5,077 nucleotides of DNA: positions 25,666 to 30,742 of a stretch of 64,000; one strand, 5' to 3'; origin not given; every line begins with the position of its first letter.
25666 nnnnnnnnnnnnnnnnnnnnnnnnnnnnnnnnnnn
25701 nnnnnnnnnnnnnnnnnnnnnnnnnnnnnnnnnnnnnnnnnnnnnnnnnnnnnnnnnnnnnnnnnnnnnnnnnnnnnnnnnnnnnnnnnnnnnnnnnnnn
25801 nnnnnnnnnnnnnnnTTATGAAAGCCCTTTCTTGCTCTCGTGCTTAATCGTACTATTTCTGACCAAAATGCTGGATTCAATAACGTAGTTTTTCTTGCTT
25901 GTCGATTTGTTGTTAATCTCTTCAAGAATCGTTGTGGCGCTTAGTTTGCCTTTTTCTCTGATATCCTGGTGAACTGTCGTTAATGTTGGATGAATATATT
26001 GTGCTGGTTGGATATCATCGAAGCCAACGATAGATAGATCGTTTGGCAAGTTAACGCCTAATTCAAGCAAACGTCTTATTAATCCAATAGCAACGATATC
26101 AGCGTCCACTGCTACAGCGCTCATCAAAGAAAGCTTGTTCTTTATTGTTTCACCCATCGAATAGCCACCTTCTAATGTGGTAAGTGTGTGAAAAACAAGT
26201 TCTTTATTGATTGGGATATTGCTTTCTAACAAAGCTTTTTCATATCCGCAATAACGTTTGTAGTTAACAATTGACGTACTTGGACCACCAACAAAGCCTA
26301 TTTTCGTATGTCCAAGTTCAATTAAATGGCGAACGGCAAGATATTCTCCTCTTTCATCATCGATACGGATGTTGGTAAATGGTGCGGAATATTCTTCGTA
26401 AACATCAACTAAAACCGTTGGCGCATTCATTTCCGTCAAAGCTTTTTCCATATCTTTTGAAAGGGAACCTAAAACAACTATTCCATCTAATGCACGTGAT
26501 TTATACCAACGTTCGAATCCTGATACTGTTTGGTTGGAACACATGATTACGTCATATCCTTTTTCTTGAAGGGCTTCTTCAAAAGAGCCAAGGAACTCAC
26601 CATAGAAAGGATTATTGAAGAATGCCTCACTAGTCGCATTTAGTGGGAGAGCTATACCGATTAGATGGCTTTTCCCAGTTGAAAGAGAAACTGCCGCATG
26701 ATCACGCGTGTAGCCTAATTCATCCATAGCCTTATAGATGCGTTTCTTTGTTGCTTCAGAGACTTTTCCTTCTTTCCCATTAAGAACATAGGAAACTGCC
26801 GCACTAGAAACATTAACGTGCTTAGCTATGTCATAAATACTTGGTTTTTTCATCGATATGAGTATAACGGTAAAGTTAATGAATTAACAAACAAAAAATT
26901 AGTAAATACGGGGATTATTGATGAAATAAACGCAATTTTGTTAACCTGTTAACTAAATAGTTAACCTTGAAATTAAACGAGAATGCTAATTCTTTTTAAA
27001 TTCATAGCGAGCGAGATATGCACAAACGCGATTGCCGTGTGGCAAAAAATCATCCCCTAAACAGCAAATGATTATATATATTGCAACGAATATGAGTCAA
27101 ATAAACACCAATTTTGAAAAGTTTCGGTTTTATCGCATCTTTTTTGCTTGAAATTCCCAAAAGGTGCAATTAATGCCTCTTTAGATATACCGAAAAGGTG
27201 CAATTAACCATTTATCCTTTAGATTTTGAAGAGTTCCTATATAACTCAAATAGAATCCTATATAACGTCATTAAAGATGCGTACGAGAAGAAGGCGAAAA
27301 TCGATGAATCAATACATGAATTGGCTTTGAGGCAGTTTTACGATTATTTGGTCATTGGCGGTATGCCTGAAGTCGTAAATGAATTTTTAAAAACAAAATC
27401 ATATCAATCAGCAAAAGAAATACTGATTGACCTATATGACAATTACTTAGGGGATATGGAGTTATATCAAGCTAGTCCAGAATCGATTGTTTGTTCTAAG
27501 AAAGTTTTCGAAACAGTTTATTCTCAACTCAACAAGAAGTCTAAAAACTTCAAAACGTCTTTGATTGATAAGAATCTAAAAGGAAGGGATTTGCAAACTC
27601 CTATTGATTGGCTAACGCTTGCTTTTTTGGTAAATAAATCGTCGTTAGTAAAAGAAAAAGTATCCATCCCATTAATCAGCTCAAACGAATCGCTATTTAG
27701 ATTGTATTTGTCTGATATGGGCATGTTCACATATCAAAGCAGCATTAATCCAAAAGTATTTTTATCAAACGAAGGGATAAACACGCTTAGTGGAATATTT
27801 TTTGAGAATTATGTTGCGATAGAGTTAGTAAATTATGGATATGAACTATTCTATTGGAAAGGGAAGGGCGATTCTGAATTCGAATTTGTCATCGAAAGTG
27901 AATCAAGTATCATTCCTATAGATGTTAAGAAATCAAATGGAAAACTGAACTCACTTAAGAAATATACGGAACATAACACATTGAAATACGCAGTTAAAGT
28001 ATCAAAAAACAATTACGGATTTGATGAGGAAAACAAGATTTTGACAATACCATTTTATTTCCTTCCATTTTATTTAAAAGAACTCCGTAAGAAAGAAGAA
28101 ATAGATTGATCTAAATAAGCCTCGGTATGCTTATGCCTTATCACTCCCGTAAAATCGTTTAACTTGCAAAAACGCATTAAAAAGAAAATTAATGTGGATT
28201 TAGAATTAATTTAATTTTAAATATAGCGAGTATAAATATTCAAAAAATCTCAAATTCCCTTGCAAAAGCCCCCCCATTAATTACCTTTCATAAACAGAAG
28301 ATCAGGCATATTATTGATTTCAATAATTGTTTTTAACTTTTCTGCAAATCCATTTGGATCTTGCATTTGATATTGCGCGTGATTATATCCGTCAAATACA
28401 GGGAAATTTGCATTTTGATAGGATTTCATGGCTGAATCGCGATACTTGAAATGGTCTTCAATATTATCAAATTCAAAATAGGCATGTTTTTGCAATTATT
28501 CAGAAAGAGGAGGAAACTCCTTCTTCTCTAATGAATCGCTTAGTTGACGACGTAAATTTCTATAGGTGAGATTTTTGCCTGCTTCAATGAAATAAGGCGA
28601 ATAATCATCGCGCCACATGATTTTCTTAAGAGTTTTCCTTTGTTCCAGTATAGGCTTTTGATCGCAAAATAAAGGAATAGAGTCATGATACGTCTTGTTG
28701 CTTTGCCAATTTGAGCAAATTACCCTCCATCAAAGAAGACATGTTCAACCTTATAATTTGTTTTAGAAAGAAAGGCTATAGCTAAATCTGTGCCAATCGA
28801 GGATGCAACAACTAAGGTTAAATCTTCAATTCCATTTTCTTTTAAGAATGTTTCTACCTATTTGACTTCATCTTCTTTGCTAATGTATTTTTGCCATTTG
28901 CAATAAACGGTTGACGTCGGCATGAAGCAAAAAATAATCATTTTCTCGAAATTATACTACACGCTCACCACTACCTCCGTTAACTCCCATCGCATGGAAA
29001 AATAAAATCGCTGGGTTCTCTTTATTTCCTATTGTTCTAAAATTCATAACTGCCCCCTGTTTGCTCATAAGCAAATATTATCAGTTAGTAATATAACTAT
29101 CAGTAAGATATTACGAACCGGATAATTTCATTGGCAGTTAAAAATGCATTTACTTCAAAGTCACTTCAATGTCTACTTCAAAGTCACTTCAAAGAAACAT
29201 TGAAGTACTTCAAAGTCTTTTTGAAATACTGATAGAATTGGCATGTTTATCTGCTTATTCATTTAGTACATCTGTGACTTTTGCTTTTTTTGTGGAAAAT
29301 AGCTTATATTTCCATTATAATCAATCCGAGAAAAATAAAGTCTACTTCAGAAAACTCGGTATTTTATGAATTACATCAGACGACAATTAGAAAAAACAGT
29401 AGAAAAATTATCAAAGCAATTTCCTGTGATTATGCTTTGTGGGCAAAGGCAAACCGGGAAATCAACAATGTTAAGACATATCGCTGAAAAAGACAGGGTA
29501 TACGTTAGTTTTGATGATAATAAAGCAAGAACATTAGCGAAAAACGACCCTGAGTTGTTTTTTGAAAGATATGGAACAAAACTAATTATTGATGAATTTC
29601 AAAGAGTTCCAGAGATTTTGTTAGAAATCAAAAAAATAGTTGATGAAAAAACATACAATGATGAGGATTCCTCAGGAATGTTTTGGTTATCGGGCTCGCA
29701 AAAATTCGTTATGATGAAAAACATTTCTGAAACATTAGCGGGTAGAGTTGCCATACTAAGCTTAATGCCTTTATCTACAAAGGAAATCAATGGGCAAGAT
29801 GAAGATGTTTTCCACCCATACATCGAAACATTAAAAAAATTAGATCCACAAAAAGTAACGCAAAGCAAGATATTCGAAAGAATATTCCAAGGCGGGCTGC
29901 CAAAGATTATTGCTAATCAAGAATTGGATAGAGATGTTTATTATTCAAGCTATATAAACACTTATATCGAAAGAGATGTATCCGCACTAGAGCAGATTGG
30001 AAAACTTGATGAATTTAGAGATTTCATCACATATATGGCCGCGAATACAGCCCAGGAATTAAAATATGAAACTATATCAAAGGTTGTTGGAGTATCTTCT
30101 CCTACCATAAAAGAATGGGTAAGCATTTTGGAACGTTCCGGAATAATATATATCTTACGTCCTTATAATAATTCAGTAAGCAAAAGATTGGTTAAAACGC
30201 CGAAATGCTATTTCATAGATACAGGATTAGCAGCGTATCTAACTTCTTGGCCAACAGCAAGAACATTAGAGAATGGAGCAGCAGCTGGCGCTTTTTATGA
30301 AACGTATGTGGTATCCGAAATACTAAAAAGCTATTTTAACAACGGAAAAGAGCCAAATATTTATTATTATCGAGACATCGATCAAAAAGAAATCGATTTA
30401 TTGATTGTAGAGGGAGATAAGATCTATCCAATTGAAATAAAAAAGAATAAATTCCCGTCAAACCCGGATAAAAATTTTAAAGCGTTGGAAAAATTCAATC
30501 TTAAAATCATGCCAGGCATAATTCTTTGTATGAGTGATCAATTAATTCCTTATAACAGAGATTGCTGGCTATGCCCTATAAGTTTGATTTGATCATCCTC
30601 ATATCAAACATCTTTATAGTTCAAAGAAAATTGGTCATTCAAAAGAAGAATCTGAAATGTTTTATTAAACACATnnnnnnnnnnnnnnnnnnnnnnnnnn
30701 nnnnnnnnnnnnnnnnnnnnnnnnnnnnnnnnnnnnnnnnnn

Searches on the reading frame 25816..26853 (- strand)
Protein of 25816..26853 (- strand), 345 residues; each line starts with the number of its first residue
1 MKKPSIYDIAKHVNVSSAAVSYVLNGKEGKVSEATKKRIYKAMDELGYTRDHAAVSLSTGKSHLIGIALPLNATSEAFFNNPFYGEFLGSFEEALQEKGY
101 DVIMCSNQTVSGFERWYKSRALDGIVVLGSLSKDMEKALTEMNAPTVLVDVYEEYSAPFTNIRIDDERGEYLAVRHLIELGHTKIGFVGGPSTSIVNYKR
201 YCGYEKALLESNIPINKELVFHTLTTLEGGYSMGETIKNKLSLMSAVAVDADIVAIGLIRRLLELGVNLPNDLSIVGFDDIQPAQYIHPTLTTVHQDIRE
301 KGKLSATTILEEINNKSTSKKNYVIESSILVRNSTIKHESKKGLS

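Call 23: search_protein_families(library=pfam, proteins=[window:25816-26853:-], max_evalue=0.00001)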
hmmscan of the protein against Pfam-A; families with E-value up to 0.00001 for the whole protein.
window:25816-26853:- (345 aa): 3 families
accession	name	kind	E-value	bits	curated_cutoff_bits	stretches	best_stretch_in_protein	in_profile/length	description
PF13377.12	Peripla_BP_3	-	3.8e-29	102.4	26.5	1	174-335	1-167/167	Periplasmic binding protein-like domain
PF00356.27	LacI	-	4.5e-15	55.6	27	1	5-50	1-45/46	Bacterial regulatory proteins, lacI family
PF00532.27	Peripla_BP_1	-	2.5e-11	44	22.2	1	80-326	12-274/281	Periplasmic binding proteins and sugar binding domain of LacI family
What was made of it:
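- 25816..26853 (-): LacI-family regulator at the head of the locus. LacI and Peripla_BP_3 (call 23).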

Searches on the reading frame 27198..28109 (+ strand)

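Call 23: search_protein_families(library=pfam, proteins=[window:27198-28109:+], max_evalue=0.00001)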
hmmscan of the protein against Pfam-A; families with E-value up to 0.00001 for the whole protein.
window:27198-28109:+ (303 aa): 1 family
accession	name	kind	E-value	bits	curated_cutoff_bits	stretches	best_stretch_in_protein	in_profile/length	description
PF13635.12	DUF4143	-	3e-17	63.3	28.1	1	100-246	16-160/160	Domain of unknown function (DUF4143)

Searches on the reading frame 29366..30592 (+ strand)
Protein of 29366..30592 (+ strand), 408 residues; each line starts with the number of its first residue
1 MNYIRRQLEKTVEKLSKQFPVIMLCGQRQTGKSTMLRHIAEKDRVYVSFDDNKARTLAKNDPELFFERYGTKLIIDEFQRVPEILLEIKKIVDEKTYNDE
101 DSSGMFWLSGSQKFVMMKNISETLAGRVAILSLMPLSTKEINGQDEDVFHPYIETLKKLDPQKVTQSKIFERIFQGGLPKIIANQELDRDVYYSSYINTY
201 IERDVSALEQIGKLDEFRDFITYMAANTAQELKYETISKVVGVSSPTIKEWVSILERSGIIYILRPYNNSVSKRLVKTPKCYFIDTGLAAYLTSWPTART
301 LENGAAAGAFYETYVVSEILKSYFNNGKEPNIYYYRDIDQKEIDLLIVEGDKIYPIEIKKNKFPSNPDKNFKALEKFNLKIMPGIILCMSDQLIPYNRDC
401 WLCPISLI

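Call 23: search_protein_families(library=pfam, proteins=[window:29366-30592:+], max_evalue=0.00001)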
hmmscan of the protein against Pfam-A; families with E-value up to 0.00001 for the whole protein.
window:29366-30592:+ (408 aa): 2 families
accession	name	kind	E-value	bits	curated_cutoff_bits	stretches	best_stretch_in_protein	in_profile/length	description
PF13635.12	DUF4143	-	6.5e-47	159.7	28.1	1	202-360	1-159/160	Domain of unknown function (DUF4143)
PF13173.12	AAA_14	-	1.8e-26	93.1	27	1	20-141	3-128/129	AAA domain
